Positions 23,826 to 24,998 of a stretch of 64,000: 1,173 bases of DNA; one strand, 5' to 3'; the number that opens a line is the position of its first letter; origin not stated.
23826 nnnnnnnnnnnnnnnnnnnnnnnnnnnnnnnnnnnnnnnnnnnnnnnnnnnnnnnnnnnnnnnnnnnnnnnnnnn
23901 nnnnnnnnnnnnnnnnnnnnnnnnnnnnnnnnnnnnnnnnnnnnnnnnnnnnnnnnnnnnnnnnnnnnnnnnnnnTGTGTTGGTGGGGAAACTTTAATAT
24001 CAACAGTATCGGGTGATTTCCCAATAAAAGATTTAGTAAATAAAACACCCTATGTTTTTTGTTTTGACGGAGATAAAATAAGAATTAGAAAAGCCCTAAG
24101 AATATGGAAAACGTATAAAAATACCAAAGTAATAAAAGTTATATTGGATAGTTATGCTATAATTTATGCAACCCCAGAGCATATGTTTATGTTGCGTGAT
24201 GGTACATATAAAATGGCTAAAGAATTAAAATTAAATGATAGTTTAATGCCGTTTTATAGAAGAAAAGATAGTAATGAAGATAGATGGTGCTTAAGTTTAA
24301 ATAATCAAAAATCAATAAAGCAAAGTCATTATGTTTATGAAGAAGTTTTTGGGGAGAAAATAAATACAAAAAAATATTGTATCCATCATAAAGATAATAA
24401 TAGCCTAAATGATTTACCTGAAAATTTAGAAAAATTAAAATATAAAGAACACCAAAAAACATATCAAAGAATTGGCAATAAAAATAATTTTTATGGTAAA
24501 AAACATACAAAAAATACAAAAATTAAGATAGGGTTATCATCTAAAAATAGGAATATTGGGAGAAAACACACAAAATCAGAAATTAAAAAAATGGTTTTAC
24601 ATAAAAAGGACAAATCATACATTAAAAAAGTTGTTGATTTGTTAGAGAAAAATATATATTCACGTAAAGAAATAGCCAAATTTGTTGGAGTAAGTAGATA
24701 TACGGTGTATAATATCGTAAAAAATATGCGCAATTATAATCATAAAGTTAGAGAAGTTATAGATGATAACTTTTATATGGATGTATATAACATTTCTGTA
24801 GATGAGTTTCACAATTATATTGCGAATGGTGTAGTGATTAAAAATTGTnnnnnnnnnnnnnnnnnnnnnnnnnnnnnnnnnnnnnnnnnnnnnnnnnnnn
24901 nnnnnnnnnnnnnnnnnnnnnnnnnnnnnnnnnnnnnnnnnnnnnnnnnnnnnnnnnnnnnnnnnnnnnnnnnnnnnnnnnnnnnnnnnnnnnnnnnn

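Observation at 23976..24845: HNH-endonuclease-bearing intein splitting the SAM-binding motif of a DNA methyltransferase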

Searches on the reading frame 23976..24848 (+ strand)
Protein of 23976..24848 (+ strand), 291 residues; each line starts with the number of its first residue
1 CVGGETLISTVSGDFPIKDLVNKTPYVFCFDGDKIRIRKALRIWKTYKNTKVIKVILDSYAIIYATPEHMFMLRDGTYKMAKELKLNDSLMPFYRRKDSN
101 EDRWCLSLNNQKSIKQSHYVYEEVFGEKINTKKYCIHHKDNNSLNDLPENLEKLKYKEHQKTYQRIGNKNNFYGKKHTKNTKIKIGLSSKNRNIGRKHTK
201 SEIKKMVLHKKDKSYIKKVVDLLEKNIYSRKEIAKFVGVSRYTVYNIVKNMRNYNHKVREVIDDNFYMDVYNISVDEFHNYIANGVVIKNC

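Call 4: search_protein_families(library=pfam, proteins=[window:23976-24845:+], max_evalue=1)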
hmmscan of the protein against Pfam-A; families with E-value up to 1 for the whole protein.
seq(290 aa): 21 families
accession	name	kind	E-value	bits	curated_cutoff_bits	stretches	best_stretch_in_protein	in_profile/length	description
PF14890.11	Intein_splicing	-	5.3e-17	62.5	35.8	1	16-290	11-155/155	Intein splicing domain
PF02796.21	HTH_7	-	2.8e-05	24.6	23.8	1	215-245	10-39/45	Helix-turn-helix domain of resolvase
PF13384.12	HTH_23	-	5.1e-05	23.4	24.6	1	219-251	10-41/50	Homeodomain-like domain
PF13392.12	HNH_3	-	0.00017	21.6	24.8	1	120-160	7-45/46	HNH endonuclease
PF13518.12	HTH_28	-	0.00088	19.8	25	1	218-254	4-39/52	Helix-turn-helix domain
PF04218.19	CENP-B_N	-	0.0012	18.9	21.2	1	219-251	15-46/53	CENP-B N-terminal DNA-binding domain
PF21694.2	DNA_pol3_delta_C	-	0.0039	17.6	27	1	220-257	50-87/121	DNA polymerase III delta subunit, C-terminal domain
PF13551.12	HTH_29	-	0.0063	17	28.1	1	220-251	5-36/64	Winged helix-turn helix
PF13309.12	HTH_22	-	0.0078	16.7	29.6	1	231-247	45-61/63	HTH domain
PF12728.13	HTH_17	-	0.011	16.4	27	1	228-249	2-23/51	Helix-turn-helix domain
PF14394.12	DUF4423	-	0.016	15.5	30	1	198-278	82-163/165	Domain of unknown function (DUF4423)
PF08279.18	HTH_11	-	0.024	15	25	1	228-258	16-46/55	HTH domain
PF01978.25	TrmB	-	0.024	14.9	25.6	1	221-253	16-48/68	Sugar-specific transcriptional regulator TrmB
PF13545.12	HTH_Crp_2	-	0.026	14.9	27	1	228-253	23-48/70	Crp-like helix-turn-helix domain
PF19505.4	DUF6039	-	0.029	13.9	25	1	108-190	58-134/298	Family of unknown function (DUF6039)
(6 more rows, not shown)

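Call 5: search_protein_families(library=ncbifam, proteins=[window:23976-24845:+], max_evalue=1)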
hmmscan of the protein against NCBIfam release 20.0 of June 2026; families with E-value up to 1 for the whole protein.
seq(290 aa): 12 families
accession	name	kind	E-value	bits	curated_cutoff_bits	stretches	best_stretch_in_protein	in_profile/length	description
NF052663.1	RtcB_rel_intein2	exception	2.3e-27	96.1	1050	1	1-290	78-310/626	intein-containing RctB family protein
TIGR01445.1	intein_Nterm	domain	8.3e-08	33.1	24.5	1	1-72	1-82/83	intein N-terminal splicing region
NF005852.0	PRK07773.1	equivalog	9.9e-06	24.1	780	1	1-91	398-491/886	replicative DNA helicase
NF011418.0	PRK14845.1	equivalog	1.5e-05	22.9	756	1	34-92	75-133/1049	translation initiation factor IF-2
TIGR01443.1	intein_Cterm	domain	0.00017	21.7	15.6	1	269-290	1-23/24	intein C-terminal splicing region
TIGR03879.1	near_KaiC_dom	domain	0.0011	19.4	65.1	1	219-255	27-63/91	probable regulatory domain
NF045758.2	YlxM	equivalog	0.0032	17.6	80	1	207-253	16-58/72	YlxM family DNA-binding protein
NF040990.2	MamR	equivalog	0.0053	17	100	1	221-251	37-67/91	magnetosome protein MamR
NF047737.1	antiphage_MADS1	equivalog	0.01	16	80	1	230-260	6-36/49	methylation-associated defense system helix-turn-helix domain-containing protein MAD1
NF033545.0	transpos_IS630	equivalog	0.016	14.7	100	1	220-253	5-38/299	IS630 family transposase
TIGR01764.1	excise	domain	0.026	14.9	28.8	1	228-250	2-24/49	excisionase family DNA-binding protein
NF007072.0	PRK09519.1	equivalog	0.16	10.2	1024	0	43-98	298-351/790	intein-containing recombinase RecA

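Call 11: find_homologous_proteins(query=window:23976-24845:+, max_evalue=0.001)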
Query seq(290 aa) (290 aa): 1 proteins with E <= 0.001 among 1794 candidates.
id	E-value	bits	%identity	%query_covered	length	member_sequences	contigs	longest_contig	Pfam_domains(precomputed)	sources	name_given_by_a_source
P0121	3.2e-9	55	27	60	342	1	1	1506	PF01139.23,PF13392.13,PF14890.12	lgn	-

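Call 12: search_solved_structures(query=window:23976-24845:+, max_evalue=1, show_alignments=3)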
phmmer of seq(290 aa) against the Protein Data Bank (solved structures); distinct sequences matched with E-value up to 1: 18.
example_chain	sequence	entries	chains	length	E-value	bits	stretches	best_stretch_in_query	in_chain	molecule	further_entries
7qil_A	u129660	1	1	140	0.0086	18.9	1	7-83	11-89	DnaE intein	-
3ifj_A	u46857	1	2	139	0.035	16.8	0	39-90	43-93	Endonuclease PI-MtuI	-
6rpq_A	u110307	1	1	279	0.091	15.5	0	270-290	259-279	Ubiquitin-like protein SMT3,1108aa long hypothetical cell division control protein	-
2in9_A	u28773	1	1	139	0.12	15.1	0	39-90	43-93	Endonuclease PI-MtuI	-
2imz_A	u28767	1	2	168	0.15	14.8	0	39-91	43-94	Endonuclease PI-MtuI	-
3igd_A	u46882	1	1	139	0.15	14.8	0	41-90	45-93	Endonuclease PI-MtuI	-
2in0_A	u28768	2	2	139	0.16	14.7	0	39-90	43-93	Endonuclease PI-MtuI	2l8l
6rpp_A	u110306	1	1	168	0.18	14.5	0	27-86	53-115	Cell division control protein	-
7uoo_W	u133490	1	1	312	0.21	14.3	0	23-44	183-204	Ribosome assembly factor MRT4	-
2in8_A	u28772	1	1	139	0.25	14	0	40-90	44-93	Endonuclease PI-MtuI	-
4e2u_A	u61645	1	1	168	0.38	13.5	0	26-89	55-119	Pho radA intein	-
2lqm_A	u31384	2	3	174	0.41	13.3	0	26-89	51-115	Pho radA intein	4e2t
5k08_A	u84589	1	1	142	0.43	13.3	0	39-90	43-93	RecA mini intein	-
5i0a_A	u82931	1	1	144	0.46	13.2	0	39-90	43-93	Intein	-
2keq_A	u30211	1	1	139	0.73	12.5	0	5-78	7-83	DNA polymerase III alpha subunit, Nucleic acid binding OB-fold tRNA/helicase-type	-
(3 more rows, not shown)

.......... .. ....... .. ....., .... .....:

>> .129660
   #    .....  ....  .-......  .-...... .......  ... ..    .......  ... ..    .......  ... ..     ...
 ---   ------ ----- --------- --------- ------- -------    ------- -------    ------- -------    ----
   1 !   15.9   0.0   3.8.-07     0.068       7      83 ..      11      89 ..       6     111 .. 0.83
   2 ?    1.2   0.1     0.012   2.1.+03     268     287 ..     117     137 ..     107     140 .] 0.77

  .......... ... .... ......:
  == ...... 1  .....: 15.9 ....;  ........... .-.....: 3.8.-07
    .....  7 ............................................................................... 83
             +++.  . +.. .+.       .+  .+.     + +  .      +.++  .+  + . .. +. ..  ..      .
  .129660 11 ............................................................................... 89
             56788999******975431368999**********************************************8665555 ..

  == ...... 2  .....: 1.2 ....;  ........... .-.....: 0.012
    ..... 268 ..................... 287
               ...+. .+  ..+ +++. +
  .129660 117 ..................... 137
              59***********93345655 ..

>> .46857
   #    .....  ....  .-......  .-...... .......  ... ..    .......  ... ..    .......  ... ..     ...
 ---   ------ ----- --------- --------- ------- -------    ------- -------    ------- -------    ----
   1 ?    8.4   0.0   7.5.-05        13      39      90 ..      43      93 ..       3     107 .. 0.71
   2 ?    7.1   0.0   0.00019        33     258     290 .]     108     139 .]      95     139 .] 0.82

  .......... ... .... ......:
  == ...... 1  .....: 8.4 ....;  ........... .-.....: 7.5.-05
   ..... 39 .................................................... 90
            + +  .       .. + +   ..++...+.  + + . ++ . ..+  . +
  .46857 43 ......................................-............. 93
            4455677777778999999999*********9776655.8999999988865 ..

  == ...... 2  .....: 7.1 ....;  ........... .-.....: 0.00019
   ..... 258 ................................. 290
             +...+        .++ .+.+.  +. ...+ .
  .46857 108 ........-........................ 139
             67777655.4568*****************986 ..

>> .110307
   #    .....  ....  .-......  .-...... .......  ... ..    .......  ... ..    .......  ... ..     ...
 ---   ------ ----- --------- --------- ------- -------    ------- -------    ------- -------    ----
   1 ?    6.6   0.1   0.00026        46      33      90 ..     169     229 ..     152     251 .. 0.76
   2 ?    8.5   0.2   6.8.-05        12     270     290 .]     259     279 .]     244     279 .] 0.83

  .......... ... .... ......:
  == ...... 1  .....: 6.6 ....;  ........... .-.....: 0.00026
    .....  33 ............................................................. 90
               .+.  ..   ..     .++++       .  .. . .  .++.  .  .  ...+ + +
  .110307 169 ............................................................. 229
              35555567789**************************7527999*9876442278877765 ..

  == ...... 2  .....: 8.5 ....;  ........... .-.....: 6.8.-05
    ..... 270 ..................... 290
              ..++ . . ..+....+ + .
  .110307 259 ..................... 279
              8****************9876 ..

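Call 23: search_protein_representatives(protein=window:23976-24845:+)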
Query: 290 residues. Proteins with E-value up to 0.001 (for the whole library): 3882; up to 1e-10: 1473; up to 1e-30: 55. The best 150 are listed.
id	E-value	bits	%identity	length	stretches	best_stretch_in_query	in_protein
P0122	3.2e-188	640.3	100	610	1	1-290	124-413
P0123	1.3e-62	228.2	46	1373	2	1-290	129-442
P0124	1.1e-61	225.2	43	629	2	1-184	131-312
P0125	1.3e-57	211.9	35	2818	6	41-160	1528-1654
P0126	2.0e-57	211.2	34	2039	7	26-163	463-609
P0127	1.1e-52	195.7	34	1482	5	1-198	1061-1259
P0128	1.2e-50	189.0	44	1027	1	1-290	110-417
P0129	1.2e-47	179.2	34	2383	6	9-164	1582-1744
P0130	2.3e-47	178.2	32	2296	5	24-181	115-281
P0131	8.9e-46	173.0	35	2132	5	51-169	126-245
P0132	1.4e-44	169.1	35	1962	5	22-162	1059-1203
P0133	2.1e-42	162.0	32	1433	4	1-161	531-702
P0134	1.0e-41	159.7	39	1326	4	1-164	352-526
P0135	2.3e-41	158.6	38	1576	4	1-163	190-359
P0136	8.4e-41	156.7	37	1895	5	1-171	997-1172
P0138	1.4e-39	152.7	44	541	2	1-164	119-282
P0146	1.9e-37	145.7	47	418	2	165-290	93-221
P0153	1.1e-34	136.6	55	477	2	1-99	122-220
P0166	8.4e-32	127.2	40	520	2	1-164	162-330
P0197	7.9e-29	117.4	36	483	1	1-290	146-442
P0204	3.4e-28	115.4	35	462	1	1-290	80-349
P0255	3.0e-25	105.7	36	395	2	1-165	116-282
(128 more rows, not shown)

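Call 24: search_protein_families(library=pfam, proteins=[P0124, P0138, P0153, P0166, P0255, P0123, P0128, P0146, P0197, P0204], max_evalue=0.00001)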
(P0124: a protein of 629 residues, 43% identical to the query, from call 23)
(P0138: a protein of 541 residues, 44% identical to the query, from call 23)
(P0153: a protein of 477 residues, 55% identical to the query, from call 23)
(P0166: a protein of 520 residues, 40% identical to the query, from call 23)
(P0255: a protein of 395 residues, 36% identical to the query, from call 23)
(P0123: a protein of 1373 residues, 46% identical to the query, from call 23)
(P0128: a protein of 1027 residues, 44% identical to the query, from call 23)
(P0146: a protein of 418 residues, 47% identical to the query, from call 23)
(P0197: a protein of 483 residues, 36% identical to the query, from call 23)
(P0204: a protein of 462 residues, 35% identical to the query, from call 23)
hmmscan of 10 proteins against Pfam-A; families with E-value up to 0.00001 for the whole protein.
P0124 (629 aa): 3 families
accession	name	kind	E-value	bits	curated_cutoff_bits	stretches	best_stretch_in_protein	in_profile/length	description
PF14890.11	Intein_splicing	-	7.1e-19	68.6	35.8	1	146-438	11-155/155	Intein splicing domain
PF07460.16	NUMOD3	-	3e-10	40.3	20.4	1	302-333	5-36/37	NUMOD3 motif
PF01555.25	N6_N4_Mtase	-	5.1e-08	33.6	26.7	1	508-629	2-107/221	DNA methylase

P0138 (541 aa): 2 families
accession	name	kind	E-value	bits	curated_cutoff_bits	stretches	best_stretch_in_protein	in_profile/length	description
PF14890.11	Intein_splicing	-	2e-15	57.4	35.8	1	134-349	11-155/155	Intein splicing domain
PF01555.25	N6_N4_Mtase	-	1.1e-13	52.1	26.7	1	421-540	2-106/221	DNA methylase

P0153 (477 aa): 2 families
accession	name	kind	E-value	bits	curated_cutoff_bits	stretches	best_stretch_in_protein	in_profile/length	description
PF14890.11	Intein_splicing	-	8.3e-23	81.3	35.8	1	136-279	10-155/155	Intein splicing domain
PF01555.25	N6_N4_Mtase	-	4.8e-15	56.5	26.7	1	343-467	1-110/221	DNA methylase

P0166 (520 aa): 3 families
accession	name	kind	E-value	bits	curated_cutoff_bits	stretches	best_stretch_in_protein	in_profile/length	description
PF02867.20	Ribonuc_red_lgC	-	3e-43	148.7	23.9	2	77-162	1-86/523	Ribonucleotide reductase, barrel domain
PF14890.11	Intein_splicing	-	1e-22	81.1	35.8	1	176-416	10-155/155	Intein splicing domain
PF00317.26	Ribonuc_red_lgN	-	4.5e-16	59.1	28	1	1-71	1-76/77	Ribonucleotide reductase, all-alpha domain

P0255 (395 aa): 3 families
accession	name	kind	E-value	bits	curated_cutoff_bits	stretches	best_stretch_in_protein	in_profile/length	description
PF14890.11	Intein_splicing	-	5.5e-20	72.2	35.8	1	130-346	10-155/155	Intein splicing domain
PF13392.12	HNH_3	-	8.4e-07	29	24.8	1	249-276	17-44/46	HNH endonuclease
PF07591.16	PT-HINT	-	4.5e-06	27.4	27.7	0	123-209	2-89/137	Pretoxin HINT domain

P0123 (1373 aa): 6 families
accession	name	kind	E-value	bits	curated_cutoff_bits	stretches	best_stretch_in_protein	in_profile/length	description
PF14890.11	Intein_splicing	-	1.2e-35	123.1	35.8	2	146-442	13-155/155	Intein splicing domain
PF14528.11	LAGLIDADG_3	-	2.7e-14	53.6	22.5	0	1220-1286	5-74/82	LAGLIDADG-like domain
PF01555.25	N6_N4_Mtase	-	4.5e-12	46.8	26.7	2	860-946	7-83/221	DNA methylase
PF07460.16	NUMOD3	-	3.7e-11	43.2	20.4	1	303-334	5-36/37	NUMOD3 motif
PF13403.11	Hint_2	-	4.3e-10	40.6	28.4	0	952-995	2-45/147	Hint domain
PF01079.26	Hint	-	4.9e-08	33.2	29.7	0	515-599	10-97/213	Hint module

P0128 (1027 aa): 5 families
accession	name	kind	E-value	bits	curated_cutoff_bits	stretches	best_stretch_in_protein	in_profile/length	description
PF14890.11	Intein_splicing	-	5.6e-22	78.6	35.8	1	124-417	10-155/155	Intein splicing domain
PF01555.25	N6_N4_Mtase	-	2.4e-14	54.3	26.7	1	923-1020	17-102/221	DNA methylase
PF14528.11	LAGLIDADG_3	-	3.6e-11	43.6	22.5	1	769-851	6-81/82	LAGLIDADG-like domain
PF07460.16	NUMOD3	-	1e-06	29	20.4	0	288-311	13-36/37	NUMOD3 motif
PF13403.11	Hint_2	-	4.6e-06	27.5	28.4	0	498-544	2-48/147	Hint domain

P0146 (418 aa): 3 families
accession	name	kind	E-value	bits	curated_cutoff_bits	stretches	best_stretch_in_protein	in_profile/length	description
PF07460.16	NUMOD3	-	1.6e-11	44.4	20.4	1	80-113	3-36/37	NUMOD3 motif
PF14890.11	Intein_splicing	-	6.9e-07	29.6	35.8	1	159-221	100-155/155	Intein splicing domain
PF01555.25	N6_N4_Mtase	-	8.6e-07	29.6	26.7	1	291-414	2-109/221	DNA methylase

P0197 (483 aa): 2 families
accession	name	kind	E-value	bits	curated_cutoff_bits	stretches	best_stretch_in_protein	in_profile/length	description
PF14890.11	Intein_splicing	-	1.5e-14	54.5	35.8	1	160-442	10-155/155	Intein splicing domain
PF13392.12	HNH_3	-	6.7e-11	42.1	24.8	1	267-308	4-45/46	HNH endonuclease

P0204 (462 aa): 3 families
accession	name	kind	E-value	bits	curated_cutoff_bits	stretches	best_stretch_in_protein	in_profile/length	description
PF01227.27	GTP_cyclohydroI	-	8.1e-66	221.3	27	2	287-457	17-178/179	GTP cyclohydrolase I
PF14890.11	Intein_splicing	-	1.2e-13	51.5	35.8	1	93-349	9-155/155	Intein splicing domain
PF13392.12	HNH_3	-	4.2e-08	33.2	24.8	1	197-236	4-43/46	HNH endonuclease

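Call 31: predict_structure(protein=window:23976-24848:+)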
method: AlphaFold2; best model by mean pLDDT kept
length: 291 residues; sequences in the alignment: 1
mean_pLDDT: 39.2   pTM: 0.21
mean pLDDT of the five models: 39.2, 35.7, 33.9, 33.1, 32.0
residues with pLDDT >= 90: 0; 70-90: 0; 50-70: 38; < 50: 253
segments of 3 or more residues with pLDDT < 50: 1-37, 39-53, 55-213, 255-291
pLDDT, mean of each block of 10 residues (from residue 1): 29 30 41 42 42 45 41 39 37 36 36 27 27 34 36 34 32 28 31 39 45 54 55 51 53 46 41 44 43 43
secondary structure, 60 per line:
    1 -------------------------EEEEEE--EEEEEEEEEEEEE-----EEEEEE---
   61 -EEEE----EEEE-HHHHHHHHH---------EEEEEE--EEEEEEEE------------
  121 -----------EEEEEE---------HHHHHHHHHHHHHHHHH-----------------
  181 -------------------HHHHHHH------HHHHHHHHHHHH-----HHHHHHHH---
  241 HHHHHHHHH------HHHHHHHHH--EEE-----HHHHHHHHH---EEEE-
elements in order: E26-31 E34-46 E52-57 E62-65 E70-73 H75-83 E93-98 E101-108 E132-137 H147-163 H200-206 H213-224 H230-237 H241-249 H256-264 E267-269 H275-283 E287-290

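Call 37: search_solved_structures(query=A2, max_evalue=1, show_alignments=0)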
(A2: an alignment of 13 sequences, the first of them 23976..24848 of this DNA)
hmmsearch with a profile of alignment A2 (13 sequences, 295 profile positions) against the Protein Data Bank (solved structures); distinct sequences matched with E-value up to 1: 58.
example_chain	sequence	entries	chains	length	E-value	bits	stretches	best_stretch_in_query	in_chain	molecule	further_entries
4o1r_A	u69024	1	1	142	1.4e-18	70.7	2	3-92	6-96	Replicative DNA helicase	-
6frh_A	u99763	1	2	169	1.9e-18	70.3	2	2-92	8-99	Replicative DNA helicase,Replicative DNA helicase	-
6frg_A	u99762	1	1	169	1.9e-18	70.3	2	2-92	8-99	Replicative DNA helicase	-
1mi8_A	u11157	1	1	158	6.8e-18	68.5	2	2-92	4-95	DnaB intein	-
6fre_A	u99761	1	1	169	2.2e-16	63.5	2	2-92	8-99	Replicative DNA helicase,Replicative DNA helicase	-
2lqm_A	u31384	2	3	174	2.3e-14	56.9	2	24-99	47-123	Pho radA intein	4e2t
7cfv_A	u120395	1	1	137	3.3e-14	56.4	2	263-294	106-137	Spl DnaX mini-intein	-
8ubs_A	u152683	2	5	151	3.6e-14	56.2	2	6-97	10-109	NrdJ-1 | Nrdj-1 intein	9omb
4e2u_A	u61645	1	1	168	8e-14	55.1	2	24-93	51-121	Pho radA intein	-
6rpq_A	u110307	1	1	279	2.9e-12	50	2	262-294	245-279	Ubiquitin-like protein SMT3,1108aa long hypothetical cell division control protein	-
7qil_A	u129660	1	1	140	6.9e-12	48.8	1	7-86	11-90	DnaE intein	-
6rpp_A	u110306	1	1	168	7.1e-12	48.7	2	263-293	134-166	Cell division control protein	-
3ifj_A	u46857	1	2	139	6e-10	42.4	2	14-92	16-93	Endonuclease PI-MtuI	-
4kl5_A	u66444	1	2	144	7.7e-10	42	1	9-85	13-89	DNA polymerase III, alpha subunit, Nucleic acid binding, OB-fold, tRNA/helicase-type chime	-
2keq_A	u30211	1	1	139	1.2e-09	41.4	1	9-86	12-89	DNA polymerase III alpha subunit, Nucleic acid binding OB-fold tRNA/helicase-type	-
1u3e_M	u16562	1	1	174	0.00098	22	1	97-156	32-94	HNH homing endonuclease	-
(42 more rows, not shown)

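Call 43: predict_structure(alignment_id=A2)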
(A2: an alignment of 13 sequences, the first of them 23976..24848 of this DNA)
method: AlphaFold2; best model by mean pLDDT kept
length: 291 residues; sequences in the alignment: 13
mean_pLDDT: 84.0   pTM: 0.68
mean pLDDT of the five models: 84.0, 83.8, 83.4, 83.0, 82.9
residues with pLDDT >= 90: 145; 70-90: 99; 50-70: 37; < 50: 10
segments of 3 or more residues with pLDDT < 50: 166-170, 172-175
pLDDT, mean of each block of 10 residues (from residue 1): 94 93 95 92 96 92 95 95 96 85 83 92 94 91 89 88 53 59 74 61 62 75 76 83 72 76 93 91 94 76
secondary structure, 60 per line:
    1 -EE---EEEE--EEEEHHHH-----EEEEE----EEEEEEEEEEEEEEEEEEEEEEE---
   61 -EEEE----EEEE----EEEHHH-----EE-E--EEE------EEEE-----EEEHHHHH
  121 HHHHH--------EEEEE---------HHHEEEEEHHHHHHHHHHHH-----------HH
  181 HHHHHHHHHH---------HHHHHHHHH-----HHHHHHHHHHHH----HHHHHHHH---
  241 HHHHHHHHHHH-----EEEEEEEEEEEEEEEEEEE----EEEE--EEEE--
elements in order: E7-10 E13-16 H17-20 E26-30 E35-57 E62-65 E70-73 E78-80 E95-97 E104-107 E113-115 H116-125 E134-138 E151-155 H156-167 H179-190 H200-208 H214-225 H230-237 H241-251 E257-275 E280-283 E286-289
